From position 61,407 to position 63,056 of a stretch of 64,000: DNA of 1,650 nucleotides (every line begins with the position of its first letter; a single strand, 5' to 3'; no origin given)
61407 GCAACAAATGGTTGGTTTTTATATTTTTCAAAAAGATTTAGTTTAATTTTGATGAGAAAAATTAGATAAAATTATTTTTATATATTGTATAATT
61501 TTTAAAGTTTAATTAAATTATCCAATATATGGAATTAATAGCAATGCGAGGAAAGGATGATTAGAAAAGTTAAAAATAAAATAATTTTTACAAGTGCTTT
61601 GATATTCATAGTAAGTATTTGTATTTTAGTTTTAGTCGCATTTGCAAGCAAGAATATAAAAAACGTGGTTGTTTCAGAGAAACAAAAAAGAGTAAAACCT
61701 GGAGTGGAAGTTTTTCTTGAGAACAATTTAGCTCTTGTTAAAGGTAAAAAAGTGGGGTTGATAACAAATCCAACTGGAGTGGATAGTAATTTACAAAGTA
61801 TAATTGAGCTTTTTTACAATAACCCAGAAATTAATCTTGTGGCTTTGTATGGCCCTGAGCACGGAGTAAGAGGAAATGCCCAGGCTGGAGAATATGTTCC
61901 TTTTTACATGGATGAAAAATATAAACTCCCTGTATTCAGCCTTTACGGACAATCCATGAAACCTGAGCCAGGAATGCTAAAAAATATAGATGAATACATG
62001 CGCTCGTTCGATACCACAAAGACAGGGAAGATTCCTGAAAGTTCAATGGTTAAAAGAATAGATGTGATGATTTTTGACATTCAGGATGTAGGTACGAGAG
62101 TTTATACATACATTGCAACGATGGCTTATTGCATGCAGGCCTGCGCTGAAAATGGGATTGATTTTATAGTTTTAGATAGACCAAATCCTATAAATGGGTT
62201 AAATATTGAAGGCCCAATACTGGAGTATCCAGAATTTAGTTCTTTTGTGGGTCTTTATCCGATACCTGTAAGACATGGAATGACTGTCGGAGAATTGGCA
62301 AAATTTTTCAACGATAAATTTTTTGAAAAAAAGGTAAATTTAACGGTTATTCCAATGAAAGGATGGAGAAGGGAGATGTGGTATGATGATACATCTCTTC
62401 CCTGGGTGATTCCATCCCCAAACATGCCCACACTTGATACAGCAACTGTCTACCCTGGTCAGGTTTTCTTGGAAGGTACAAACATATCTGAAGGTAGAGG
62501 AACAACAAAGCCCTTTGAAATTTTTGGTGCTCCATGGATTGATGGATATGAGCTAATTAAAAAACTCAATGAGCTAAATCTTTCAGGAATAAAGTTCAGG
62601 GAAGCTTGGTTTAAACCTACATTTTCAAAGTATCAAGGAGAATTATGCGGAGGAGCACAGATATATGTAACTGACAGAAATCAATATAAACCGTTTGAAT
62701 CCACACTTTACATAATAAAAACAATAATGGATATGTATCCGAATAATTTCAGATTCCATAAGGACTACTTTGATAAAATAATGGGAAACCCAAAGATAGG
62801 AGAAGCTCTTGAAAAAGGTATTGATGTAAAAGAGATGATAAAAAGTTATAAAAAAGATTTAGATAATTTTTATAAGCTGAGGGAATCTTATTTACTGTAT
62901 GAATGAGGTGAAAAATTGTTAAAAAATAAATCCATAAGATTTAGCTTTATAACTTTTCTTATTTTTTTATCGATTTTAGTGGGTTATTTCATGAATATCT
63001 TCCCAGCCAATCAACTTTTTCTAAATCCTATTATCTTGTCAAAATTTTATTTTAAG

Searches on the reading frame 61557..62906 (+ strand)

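Call 75: search_protein_families(library=pfam, proteins=[window:61557-62906:+], max_evalue=0.00001)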
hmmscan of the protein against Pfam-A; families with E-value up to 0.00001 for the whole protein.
window:61557-62906:+ (449 aa): 2 families
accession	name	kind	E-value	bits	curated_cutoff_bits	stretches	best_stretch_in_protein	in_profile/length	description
PF07075.17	NamZ_N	-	4e-87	291.3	26.9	2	158-293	69-202/203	Exo-beta-N-acetylmuramidase NamZ, N-terminal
PF20732.2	NamZ_C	-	9.5e-58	195.7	25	1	298-448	2-152/152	Exo-beta-N-acetylmuramidase NamZ, C-terminal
